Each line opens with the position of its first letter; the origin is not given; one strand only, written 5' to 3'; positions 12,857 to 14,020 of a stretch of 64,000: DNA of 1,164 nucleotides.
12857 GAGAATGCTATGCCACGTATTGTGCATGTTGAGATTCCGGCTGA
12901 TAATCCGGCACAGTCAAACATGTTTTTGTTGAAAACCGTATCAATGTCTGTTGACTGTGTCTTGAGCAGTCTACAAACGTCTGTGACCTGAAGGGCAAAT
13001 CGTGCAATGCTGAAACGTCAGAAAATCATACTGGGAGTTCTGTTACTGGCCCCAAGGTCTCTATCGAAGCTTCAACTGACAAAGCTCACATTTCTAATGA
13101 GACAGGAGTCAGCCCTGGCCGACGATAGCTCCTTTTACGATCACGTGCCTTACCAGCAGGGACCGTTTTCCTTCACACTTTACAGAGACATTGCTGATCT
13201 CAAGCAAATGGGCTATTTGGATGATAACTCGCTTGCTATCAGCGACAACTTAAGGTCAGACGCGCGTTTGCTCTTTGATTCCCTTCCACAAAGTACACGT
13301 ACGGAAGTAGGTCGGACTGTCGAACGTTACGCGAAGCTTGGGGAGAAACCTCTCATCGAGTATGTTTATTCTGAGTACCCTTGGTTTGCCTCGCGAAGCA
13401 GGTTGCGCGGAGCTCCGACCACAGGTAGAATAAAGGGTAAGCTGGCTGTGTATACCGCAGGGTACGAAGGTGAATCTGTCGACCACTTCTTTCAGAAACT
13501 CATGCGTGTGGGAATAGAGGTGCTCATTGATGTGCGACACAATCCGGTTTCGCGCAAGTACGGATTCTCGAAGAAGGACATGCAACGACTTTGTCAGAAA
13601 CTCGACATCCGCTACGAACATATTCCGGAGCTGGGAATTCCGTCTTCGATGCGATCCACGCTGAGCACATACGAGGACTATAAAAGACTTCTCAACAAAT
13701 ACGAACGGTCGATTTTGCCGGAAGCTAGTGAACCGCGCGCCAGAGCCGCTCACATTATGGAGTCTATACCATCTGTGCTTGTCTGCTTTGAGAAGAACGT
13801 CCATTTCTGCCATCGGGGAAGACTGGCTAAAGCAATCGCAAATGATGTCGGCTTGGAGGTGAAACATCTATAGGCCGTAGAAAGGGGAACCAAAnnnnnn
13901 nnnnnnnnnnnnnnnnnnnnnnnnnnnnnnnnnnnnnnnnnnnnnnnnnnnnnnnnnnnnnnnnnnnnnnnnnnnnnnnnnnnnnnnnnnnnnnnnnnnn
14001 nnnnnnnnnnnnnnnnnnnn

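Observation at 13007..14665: Candidate uncharacterised two-gene conflict/defence system: Panacea-like-DUF488 fusion + conserved Cys/His partner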

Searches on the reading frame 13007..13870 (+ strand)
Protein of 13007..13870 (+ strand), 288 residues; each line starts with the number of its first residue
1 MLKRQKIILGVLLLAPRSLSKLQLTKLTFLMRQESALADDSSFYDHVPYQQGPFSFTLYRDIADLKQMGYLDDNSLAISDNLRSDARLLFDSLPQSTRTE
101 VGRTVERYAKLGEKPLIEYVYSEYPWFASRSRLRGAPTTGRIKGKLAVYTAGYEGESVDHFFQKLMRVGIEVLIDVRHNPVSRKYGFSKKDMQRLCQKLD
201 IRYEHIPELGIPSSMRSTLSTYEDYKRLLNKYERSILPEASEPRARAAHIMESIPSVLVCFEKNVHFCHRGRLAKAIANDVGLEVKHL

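Call 3: search_protein_families(library=pfam, proteins=[window:13007-13870:+], max_evalue=1)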
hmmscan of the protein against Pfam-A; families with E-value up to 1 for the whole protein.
window:13007-13870:+ (288 aa): 2 families
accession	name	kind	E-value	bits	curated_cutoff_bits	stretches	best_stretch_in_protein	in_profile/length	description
PF04343.18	DUF488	-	2.3e-21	77.1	22.2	1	158-276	2-120/121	Domain of unknown function DUF488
PF22751.1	DUF488-N3a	-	0.23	12.2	27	1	226-278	61-115/118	Active DUF488-N3 subclade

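Call 4: search_protein_families(library=padloc, proteins=[window:13007-13870:+], max_evalue=1)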
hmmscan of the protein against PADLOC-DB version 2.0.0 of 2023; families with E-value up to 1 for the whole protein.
window:13007-13870:+ (288 aa): 5 families
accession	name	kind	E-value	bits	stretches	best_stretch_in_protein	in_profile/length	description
PDLC04505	PDC-M19A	-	4.1e-79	264.1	1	1-287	1-293/294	-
PDLC04504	PDC-M19A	-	7e-39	131.5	1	99-287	32-233/234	-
PDLC04658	PDC-M45C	-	1.5e-15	55.2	1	147-279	2-134/145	-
PDLC03184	Specificity_I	-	2.8e-11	40.8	1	24-134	433-548/554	Type I specificity subunit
PDLC04657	PDC-M45B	-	2.7e-10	38.2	1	147-288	5-143/204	-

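Call 5: search_protein_families(library=ncbifam, proteins=[window:13007-13870:+], max_evalue=1)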
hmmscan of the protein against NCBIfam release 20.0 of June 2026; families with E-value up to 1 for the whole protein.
window:13007-13870:+ (288 aa): 0 families

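Call 6: search_protein_families(library=phrogs, proteins=[window:13007-13870:+], max_evalue=1)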
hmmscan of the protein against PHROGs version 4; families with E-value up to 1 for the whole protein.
window:13007-13870:+ (288 aa): 2 families
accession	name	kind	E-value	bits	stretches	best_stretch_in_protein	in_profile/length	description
phrog_14939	-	unknown function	3.1e-38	132.7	1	3-279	6-299/313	-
phrog_2450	-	unknown function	0.00017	22.2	1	257-287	130-159/346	-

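Call 12: search_solved_structures(query=window:13007-13870:+, max_evalue=1, show_alignments=2)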
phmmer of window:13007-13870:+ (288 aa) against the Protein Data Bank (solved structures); distinct sequences matched with E-value up to 1: 3.
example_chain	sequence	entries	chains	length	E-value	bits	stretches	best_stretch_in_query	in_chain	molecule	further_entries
3ehc_A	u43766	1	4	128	0.19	14.4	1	37-99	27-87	SnoaL-like polyketide cyclase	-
1j4a_A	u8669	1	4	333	0.43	13.3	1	129-210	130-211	D-LACTATE DEHYDROGENASE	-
1j49_A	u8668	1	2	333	0.44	13.3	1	129-210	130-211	D-LACTATE DEHYDROGENASE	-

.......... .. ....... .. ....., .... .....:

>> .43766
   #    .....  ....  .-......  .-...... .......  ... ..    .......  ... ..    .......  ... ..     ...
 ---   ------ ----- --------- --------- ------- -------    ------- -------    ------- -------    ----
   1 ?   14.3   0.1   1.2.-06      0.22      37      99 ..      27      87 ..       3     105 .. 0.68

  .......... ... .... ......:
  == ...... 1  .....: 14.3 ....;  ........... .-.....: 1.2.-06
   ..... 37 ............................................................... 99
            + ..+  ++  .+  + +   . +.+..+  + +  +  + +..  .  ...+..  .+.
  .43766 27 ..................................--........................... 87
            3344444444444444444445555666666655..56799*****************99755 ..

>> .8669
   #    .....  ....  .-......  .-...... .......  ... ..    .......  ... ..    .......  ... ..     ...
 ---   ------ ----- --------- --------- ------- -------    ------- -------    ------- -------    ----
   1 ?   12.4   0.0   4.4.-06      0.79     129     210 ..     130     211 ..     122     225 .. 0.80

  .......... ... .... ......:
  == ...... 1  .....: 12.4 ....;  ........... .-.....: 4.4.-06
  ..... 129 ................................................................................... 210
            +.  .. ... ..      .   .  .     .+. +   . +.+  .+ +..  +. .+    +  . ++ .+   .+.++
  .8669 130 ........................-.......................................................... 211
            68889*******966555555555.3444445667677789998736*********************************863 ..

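Call 17: find_homologous_proteins(query=window:13007-13870:+)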
Query window:13007-13870:+ (288 aa): 633 proteins with E <= 0.001 among 1650 candidates; the best 120 are listed.
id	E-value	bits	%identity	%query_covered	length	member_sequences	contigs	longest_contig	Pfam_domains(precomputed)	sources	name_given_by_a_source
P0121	2.5e-169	580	100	90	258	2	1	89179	PF04343.19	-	-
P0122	7.7e-101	355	56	100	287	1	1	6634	PF04343.19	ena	-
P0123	1.0e-90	322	52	100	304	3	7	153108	PF04343.19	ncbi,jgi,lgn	-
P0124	1.1e-90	322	50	100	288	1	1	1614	PF04343.19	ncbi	-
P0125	1.9e-90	321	53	97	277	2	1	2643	PF04343.19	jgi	-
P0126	4.5e-90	320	52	100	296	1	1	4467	PF04343.19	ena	-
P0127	2.3e-89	318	50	100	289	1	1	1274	PF04343.19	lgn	-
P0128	1.5e-88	315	50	100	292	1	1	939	PF04343.19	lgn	-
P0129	1.9e-88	315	50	100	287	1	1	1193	PF04343.19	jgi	jgi:uncharacterized protein (DUF488 family)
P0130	8.5e-88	312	50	100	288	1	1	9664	PF04343.19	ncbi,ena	-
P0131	1.1e-87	312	52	100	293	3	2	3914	PF04343.19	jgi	-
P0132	1.8e-87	311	51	100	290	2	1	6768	PF04343.19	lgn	-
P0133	5.3e-87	310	49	100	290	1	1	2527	PF04343.19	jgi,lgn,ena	-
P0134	8.4e-87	309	50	100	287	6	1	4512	PF04343.19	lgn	-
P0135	8.8e-87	309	50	100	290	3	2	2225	PF04343.19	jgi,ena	-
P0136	2.3e-86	308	49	100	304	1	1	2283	PF04343.19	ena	-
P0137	4.5e-86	307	51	100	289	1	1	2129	PF04343.19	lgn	-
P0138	1.3e-85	305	49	100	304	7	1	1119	PF04343.19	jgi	-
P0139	4.6e-85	304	47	100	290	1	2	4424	PF04343.19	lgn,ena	-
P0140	1.0e-84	302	51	100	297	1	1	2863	PF04343.19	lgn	-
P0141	1.3e-84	302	49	100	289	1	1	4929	PF04343.19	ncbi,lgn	-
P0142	2.3e-84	301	50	100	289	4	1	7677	PF04343.19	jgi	jgi:hypothetical protein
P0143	4.1e-83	297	48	100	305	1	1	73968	PF04343.19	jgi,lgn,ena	-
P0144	4.3e-83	297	49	100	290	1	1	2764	PF04343.19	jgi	jgi:uncharacterized protein YwgA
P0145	7.1e-83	296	46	100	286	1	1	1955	PF04343.19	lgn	-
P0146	1.5e-82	295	49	100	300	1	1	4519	PF04343.19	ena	-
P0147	2.0e-82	295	48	100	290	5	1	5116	PF04343.19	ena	-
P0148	2.7e-82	294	47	100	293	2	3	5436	PF04343.19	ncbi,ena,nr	ncbi:MAG: DUF488 family protein [Planctomycetes bacterium]|nr:DUF488 family protein [Planctomycetota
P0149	4.0e-82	294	47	100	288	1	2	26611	PF04343.19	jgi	-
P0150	2.0e-81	292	51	90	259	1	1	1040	PF04343.19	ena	-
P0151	1.0e-80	289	48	100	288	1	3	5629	PF04343.19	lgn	-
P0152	4.0e-80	287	49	100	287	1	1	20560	PF04343.19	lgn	-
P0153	8.6e-80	286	47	100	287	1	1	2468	PF04343.19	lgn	-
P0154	1.1e-79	286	47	100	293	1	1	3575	PF04343.19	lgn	-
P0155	2.4e-79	285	47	100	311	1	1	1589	PF04343.19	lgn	-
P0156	9.9e-79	283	49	100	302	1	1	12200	PF04343.19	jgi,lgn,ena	-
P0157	7.9e-78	280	50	95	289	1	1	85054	PF04343.19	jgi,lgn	jgi:uncharacterized protein (DUF488 family)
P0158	2.1e-77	278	47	100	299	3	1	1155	PF04343.19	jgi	-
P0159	2.3e-77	278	49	100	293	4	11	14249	PF04343.19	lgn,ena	-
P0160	3.3e-77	278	49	100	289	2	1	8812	PF04343.19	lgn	-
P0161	4.6e-77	277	47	93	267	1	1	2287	PF04343.19,PF13274.12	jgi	jgi:uncharacterized protein (DUF488 family)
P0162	7.4e-77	277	49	97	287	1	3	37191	PF04343.19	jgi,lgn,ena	-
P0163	1.2e-76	276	48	100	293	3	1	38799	PF04343.19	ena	-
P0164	1.3e-76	276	48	100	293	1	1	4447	PF04343.19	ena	-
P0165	1.6e-76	275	47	100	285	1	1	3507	PF04343.19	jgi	jgi:uncharacterized protein (DUF488 family)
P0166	1.7e-76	275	48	100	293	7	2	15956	PF04343.19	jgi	jgi:hypothetical protein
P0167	1.9e-76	275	48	100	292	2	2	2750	PF04343.19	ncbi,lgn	-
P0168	2.0e-76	275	48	100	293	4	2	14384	PF04343.19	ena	-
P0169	3.4e-76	274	48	100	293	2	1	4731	PF04343.19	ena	-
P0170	4.3e-76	274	48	100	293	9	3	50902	PF04343.19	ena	-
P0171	6.0e-76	274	49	100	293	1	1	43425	PF04343.19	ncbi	-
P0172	6.9e-76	273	47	100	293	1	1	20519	PF04343.19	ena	-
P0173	1.1e-75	273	48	100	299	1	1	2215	PF04343.19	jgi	jgi:uncharacterized protein (DUF488 family)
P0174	1.6e-75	272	48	100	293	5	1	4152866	PF04343.19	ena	-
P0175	2.0e-75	272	48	100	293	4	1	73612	PF04343.19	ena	-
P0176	2.0e-75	272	48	100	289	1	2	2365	PF04343.19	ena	-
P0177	2.4e-75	272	45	100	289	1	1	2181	PF04343.19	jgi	jgi:uncharacterized protein (DUF488 family)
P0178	2.7e-75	271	49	100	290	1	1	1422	PF04343.19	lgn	-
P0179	2.9e-75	271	47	100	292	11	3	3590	PF04343.19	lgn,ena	-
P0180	3.0e-75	271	48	100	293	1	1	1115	PF04343.19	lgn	-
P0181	3.1e-75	271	48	100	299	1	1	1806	PF04343.19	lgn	-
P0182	3.2e-75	271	48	99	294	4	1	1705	PF04343.19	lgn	-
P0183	7.2e-75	270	48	100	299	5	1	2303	PF04343.19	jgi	jgi:uncharacterized protein (DUF488 family)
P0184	1.1e-74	269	47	100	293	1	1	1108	PF04343.19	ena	-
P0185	1.4e-74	269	45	100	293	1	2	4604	PF04343.19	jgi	jgi:uncharacterized protein (DUF488 family)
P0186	1.5e-74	269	49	100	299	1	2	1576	PF04343.19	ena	-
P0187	1.8e-74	269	48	100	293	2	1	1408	PF04343.19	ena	-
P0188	2.0e-74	269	47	100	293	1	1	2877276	PF04343.19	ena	-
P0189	2.2e-74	268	47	100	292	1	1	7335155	PF04343.19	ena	-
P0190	2.7e-74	268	47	100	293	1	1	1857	PF04343.19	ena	-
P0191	3.2e-74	268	48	100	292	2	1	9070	PF04343.19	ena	-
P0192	3.2e-74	268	44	100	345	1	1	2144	PF04343.19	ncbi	-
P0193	3.6e-74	268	48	100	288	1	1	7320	PF04343.19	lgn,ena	-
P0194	3.9e-74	268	47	100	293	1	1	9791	PF04343.19,PF22751.2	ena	-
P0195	4.1e-74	268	48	100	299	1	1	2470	PF04343.19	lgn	-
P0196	4.4e-74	268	44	100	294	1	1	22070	PF04343.19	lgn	-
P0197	5.6e-74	267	47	100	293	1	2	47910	PF04343.19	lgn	-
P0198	6.0e-74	267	47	100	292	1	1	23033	PF04343.19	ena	-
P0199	6.1e-74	267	47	100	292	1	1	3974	PF04343.19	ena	-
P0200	8.6e-74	267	47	100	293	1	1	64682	PF04343.19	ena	-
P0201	8.8e-74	266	47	100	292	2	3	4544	PF04343.19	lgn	-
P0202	1.0e-73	266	46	100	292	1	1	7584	PF04343.19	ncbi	-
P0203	1.0e-73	266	46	100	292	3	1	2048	PF04343.19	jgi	-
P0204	1.1e-73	266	47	100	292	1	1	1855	PF04343.19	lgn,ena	-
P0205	1.1e-73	266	47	100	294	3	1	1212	PF04343.19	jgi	jgi:uncharacterized protein (DUF488 family)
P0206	1.7e-73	266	48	100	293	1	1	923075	PF04343.19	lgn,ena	-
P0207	1.8e-73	266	47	100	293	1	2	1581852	PF04343.19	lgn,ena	-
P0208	2.2e-73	265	45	100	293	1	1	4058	PF04343.19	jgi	jgi:uncharacterized protein (DUF488 family)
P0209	3.3e-73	265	46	100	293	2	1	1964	PF04343.19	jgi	jgi:uncharacterized protein (DUF488 family)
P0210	3.4e-73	265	47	100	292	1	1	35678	PF04343.19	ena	-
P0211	3.6e-73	265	47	100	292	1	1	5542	PF04343.19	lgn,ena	-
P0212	3.9e-73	264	48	100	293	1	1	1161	PF04343.19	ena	-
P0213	4.6e-73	264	46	100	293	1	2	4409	PF04343.19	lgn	-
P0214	5.8e-73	264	47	100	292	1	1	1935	PF04343.19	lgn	-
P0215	7.7e-73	263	46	100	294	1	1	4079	PF04343.19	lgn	-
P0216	7.9e-73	263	45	100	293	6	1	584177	PF04343.19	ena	-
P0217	1.1e-72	263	46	100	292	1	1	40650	PF04343.19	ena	-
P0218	1.1e-72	263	47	100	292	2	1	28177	PF04343.19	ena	-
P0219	1.4e-72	263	48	100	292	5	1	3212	PF04343.19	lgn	-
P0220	1.5e-72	262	47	100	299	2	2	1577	PF04343.19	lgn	-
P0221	1.9e-72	262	45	100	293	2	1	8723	PF04343.19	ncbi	-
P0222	3.6e-72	261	44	100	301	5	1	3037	PF04343.19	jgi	-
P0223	7.3e-72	260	45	100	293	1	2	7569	PF04343.19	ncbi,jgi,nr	ncbi:MAG: DUF488 domain-containing protein [Planctomycetes bacterium]|nr:DUF488 domain-containing pr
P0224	1.2e-71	260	49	94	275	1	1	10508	PF04343.19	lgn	-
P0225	1.3e-71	259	45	100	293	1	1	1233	PF04343.19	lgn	-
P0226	2.6e-71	258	46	100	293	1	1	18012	PF04343.19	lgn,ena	-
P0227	3.0e-71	258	44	100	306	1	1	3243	PF04343.19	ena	-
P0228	3.2e-71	258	47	94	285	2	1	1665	PF04343.19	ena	-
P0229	3.3e-71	258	46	100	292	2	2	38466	PF04343.19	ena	-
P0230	3.9e-71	258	45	100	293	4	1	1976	PF04343.19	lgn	-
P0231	5.6e-71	257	46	100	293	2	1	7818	PF04343.19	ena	-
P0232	6.5e-71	257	43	100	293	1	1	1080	PF04343.19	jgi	jgi:uncharacterized protein (DUF488 family)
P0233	8.2e-71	257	45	94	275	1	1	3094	PF04343.19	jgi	jgi:uncharacterized protein (DUF488 family)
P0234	8.9e-71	257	44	100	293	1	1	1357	PF04343.19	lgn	-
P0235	9.7e-71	257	46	100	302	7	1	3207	PF04343.19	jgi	-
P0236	1.1e-70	256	47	100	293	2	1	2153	PF04343.19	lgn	-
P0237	1.5e-70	256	47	94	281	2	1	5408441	PF04343.19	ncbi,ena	-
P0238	1.8e-70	256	47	94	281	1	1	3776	PF04343.19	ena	-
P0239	2.0e-70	255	46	100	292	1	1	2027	PF04343.19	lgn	-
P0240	2.0e-70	255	44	100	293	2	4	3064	PF04343.19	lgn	-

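Call 35: predict_structure(alignment_id=A2)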
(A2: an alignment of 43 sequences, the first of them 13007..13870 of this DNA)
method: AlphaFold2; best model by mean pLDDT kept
length: 288 residues; sequences in the alignment: 43
mean_pLDDT: 92.6   pTM: 0.88
mean pLDDT of the five models: 92.6, 91.9, 91.4, 91.2, 89.2
residues with pLDDT >= 90: 228; 70-90: 48; 50-70: 11; < 50: 1
segments of 3 or more residues with pLDDT < 50: none
pLDDT, mean of each block of 10 residues (from residue 1): 96 95 97 93 93 94 96 91 97 97 97 94 92 72 93 91 96 92 69 94 96 86 91 94 98 97 90 97 97
secondary structure, 60 per line:
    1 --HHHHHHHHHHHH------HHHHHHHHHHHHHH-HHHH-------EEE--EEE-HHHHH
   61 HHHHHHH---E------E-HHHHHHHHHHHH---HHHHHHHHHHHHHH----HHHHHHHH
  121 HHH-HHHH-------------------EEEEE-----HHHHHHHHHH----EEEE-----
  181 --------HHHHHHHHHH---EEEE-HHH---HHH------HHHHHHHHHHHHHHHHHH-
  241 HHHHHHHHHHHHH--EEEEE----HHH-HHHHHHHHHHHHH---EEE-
elements in order: H3-14 H21-34 H36-39 E47-49 E52-54 H56-67 H80-91 H95-108 H113-123 H125-128 E148-152 H158-167 E172-175 H189-198 E202-205 H222-239 H241-253 E256-260 H269-281 E285-287

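Call 40: fold_search(model_id=the predicted structure, library=pdb)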
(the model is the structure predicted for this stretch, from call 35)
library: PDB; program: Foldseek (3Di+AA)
matches with E <= 10: 523; with E <= 0.001: 0
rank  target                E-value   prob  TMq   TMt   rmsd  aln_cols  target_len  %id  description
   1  7yk3_D                5.9e-03  1.00  0.35  0.50   4.8       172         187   16  Crystal structure of DarTG toxin-antitoxin complex from Mycobacterium tuberculosis (released 2023-05-31)
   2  7yk3_B                1.0e-02  1.00  0.35  0.50   5.8       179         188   14  Crystal structure of DarTG toxin-antitoxin complex from Mycobacterium tuberculosis (released 2023-05-31)
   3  1okk_A                2.4e-02  0.51  0.23  0.23  13.6       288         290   11  HOMO-HETERODIMERIC COMPLEX OF THE SRP GTPASES (released 2004-01-19)
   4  7lts_A                3.2e-02  0.98  0.27  0.29   6.3       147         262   12  Structure of the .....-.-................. (SonM mutant R67A) and RiPP precursor (SonA) heteromeric complex (with SAH) (released 2021-09-29)
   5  6frk_x                4.3e-02  0.51  0.24  0.20  12.3       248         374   11  Structure of a prehandover mammalian ribosomal SRP and SRP receptor targeting complex (released 2018-03-28)
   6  3gxh_B                4.5e-02  0.85  0.25  0.42   8.2       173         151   13  Crystal structure of Putative phosphatase (DUF442) (YP_001181608.1) from SHEWANELLA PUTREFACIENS CN-32 at 1.40 A resol (released 2009-04-21)
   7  6y32_C                7.1e-02  0.38  0.23  0.24  13.2       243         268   12  Structure of the GTPase heterodimer of human SRP54 and SRalpha (released 2020-09-23)
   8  9q25_G                7.5e-02  0.28  0.23  0.22  19.2       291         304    7  DX2-CX3-RAD51 in the closed state (released 2026-03-04)
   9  6y32_A                9.5e-02  0.35  0.23  0.24  13.3       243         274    9  Structure of the GTPase heterodimer of human SRP54 and SRalpha (released 2020-09-23)
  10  6p7c_B                1.1e-01  0.33  0.25  0.17  12.6       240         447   14  D104A/S128A S. typhimurium siroheme synthase (released 2020-02-26)
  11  8xj3_A                1.1e-01  0.90  0.29  0.33   9.6       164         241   13  Crystal structure of methyltransferase CbiL from Akkermansia muciniphila (released 2024-06-05)
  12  6mjf_B                1.2e-01  0.90  0.27  0.21   6.2       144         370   12  Catalytic Domain of dbOphMA (released 2018-10-03)
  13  5l3r_C                1.2e-01  0.21  0.21  0.22  13.8       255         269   11  Structure of the GTPase heterodimer of chloroplast SRP54 and FtsY from Arabidopsis thaliana (released 2016-06-08)
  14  7twm_C                1.3e-01  0.82  0.27  0.22   5.9       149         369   14  Structure of a borosin methyltransferase from Mycena rosella with peptide CspL(MroMCspL) in complex with SAH (released 2022-11-02)
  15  9ch2_C                1.3e-01  0.89  0.26  0.28   6.1       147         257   12  Structure of the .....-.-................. (SonM) and RiPP precursor (SonA-L63D) heteromeric complex (released 2025-01-29)
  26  1ywf                  2.0e-01  0.89  0.30  0.35   4.7       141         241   18  Crystal Structure of Mycobacterium Tuberculosis Protein Tyrosine Phosphatase PtpB (released 2005-11-22)
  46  4r30_A                2.5e-01  0.57  0.22  0.34   7.4       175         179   10  Structure of human laforin dual specificity phosphatase domain (released 2014-12-31)
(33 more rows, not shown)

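Call 41: search_solved_structures(query=A2, max_evalue=10, show_alignments=3)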
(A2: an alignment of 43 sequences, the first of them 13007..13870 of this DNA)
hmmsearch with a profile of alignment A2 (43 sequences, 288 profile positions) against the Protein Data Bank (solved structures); distinct sequences matched with E-value up to 10: 1.
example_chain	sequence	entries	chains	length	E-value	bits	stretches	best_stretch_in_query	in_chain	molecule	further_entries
7dz9_D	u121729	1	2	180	0.14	14.6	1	21-71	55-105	MbnC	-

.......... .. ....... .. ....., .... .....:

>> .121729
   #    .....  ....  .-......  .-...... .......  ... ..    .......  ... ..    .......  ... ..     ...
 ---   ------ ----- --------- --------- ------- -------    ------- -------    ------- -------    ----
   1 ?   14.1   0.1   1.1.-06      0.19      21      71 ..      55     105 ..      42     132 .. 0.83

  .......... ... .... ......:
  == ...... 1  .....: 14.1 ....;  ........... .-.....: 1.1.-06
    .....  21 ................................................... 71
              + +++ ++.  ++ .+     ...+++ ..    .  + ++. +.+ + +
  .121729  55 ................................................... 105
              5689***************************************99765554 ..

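Call 48: search_dna_similar(query=window:13007-13870:+, collection=phages, mode=protein, max_rows=30, max_evalue=0.001)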
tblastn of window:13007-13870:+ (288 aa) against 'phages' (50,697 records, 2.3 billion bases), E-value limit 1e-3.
Records with a match: 7; places in all: 7; records where one place covers at least 80% of the query: 0.
Best place of each record, by identity: <60% 7.
By first word of the organism name: Gordonia 7.
By host as written in the record: Gordonia terrae 3612 7.
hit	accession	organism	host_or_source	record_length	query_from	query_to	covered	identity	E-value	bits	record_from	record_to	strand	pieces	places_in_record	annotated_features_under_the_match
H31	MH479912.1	Gordonia phage Eviarto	Gordonia terrae 3612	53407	150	288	48%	33.1%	1e-10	68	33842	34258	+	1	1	42: hypothetical protein | 43: hypothetical protein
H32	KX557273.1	Gordonia phage BatStarr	Gordonia terrae 3612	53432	150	288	48%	33.1%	1e-10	68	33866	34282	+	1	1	42: hypothetical protein | 43: hypothetical protein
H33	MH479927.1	Gordonia phage TimTam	Gordonia terrae 3612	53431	150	288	48%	33.1%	1e-10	68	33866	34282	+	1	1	42: hypothetical protein | 43: hypothetical protein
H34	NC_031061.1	Gordonia phage Nymphadora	Gordonia terrae 3612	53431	150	288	48%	33.1%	1e-10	68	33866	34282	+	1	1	42: HipA toxin | 43: hypothetical protein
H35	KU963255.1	Gordonia phage Nymphadora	Gordonia terrae 3612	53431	150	288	48%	33.1%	1e-10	68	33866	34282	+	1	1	42: hypothetical protein | 43: hypothetical protein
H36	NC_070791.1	Gordonia phage Herod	Gordonia terrae 3612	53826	150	288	48%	33.1%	1e-10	68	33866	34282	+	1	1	42: hypothetical protein | 43: hypothetical protein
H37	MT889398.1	Gordonia phage Herod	Gordonia terrae 3612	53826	150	288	48%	33.1%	1e-10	68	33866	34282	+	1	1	42: hypothetical protein | 43: hypothetical protein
